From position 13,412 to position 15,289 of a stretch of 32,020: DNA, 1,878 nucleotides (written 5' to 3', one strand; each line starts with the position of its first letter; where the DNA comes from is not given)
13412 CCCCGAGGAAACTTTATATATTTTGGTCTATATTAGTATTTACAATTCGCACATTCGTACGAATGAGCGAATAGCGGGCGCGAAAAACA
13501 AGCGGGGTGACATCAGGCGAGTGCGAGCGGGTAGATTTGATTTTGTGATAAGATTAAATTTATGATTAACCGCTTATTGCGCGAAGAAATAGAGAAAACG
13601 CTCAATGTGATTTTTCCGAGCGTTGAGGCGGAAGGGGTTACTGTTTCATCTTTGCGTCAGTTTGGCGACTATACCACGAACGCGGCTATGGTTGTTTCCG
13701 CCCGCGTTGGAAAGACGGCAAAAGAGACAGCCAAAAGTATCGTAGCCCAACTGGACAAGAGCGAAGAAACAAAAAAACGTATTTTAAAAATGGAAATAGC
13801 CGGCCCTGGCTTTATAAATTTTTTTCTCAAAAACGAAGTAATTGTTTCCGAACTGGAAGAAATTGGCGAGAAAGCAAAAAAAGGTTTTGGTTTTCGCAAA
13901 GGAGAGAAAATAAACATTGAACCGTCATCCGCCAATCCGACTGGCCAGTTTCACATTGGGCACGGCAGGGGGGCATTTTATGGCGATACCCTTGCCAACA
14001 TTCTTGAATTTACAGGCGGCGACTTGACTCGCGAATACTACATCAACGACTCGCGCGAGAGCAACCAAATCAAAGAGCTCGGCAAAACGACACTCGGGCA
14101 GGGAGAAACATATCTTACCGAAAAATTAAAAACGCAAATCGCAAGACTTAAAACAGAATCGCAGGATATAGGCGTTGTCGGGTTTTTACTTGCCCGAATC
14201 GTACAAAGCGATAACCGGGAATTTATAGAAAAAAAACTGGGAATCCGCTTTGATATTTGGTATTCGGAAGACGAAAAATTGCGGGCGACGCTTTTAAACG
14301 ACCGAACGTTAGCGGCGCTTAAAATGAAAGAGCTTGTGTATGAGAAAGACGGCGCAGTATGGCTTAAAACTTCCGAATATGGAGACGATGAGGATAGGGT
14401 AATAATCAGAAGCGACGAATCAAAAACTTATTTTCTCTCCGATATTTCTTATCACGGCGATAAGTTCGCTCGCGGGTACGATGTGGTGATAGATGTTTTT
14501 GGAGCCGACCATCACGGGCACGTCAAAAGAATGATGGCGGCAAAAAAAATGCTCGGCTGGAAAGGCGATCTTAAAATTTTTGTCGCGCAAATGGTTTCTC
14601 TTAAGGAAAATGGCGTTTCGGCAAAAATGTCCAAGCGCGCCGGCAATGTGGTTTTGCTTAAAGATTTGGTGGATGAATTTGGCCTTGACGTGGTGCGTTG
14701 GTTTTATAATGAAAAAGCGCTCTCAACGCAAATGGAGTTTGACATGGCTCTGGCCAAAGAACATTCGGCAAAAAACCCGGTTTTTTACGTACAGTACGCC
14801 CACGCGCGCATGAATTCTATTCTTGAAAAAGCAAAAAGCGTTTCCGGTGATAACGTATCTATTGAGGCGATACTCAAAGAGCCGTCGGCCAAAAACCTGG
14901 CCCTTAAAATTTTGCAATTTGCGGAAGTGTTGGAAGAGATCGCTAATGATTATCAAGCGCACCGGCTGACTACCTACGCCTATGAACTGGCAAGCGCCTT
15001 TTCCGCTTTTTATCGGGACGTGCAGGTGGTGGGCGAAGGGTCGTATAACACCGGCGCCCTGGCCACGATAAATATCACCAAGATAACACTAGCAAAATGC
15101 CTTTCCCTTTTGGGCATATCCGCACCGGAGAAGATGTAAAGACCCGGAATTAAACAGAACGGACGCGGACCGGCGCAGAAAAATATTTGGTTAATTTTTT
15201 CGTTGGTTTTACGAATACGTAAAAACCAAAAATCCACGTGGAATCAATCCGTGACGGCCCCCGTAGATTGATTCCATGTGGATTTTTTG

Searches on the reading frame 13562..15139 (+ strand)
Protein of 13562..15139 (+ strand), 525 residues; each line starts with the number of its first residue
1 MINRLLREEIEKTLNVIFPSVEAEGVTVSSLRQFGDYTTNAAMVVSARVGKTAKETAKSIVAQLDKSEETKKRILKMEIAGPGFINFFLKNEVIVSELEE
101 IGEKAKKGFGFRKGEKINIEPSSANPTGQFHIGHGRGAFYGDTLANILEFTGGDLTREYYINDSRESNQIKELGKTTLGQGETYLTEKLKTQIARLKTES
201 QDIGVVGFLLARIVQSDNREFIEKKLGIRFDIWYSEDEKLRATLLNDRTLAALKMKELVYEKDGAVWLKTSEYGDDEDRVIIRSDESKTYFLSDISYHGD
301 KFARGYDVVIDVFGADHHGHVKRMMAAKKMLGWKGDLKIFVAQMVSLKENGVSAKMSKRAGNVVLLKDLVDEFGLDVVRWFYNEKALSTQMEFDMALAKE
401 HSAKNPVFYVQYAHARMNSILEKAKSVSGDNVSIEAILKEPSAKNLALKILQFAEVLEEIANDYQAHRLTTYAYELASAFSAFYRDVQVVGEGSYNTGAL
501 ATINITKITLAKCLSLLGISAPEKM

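Call 42: search_protein_families(library=pfam, proteins=[window:13562-15139:+], max_evalue=0.001)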
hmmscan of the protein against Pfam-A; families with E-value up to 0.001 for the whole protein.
window:13562-15139:+ (525 aa): 6 families
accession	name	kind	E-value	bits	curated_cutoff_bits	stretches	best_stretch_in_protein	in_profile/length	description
PF05746.21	DALR_1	-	1.9e-29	102.5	22.3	1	410-525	1-117/117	DALR anticodon binding domain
PF00750.26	tRNA-synt_1d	-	2.4e-19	70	23.3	2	185-385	114-309/349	tRNA synthetases class I (R), catalytic domain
PF03485.21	Arg_tRNA_synt_N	-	3.1e-15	57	21.5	1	6-89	3-85/85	Arginyl tRNA synthetase N terminal domain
PF01406.26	tRNA-synt_1e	-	5.3e-05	23.2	27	0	354-396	252-294/301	tRNA synthetases class I (C) catalytic domain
PF01921.24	tRNA-synt_1f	-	0.00031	20.2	27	0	307-395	234-322/360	tRNA synthetases class I (K)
PF09334.17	tRNA-synt_1g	-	0.00091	18.5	20.1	0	332-389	308-362/391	tRNA synthetases class I (M)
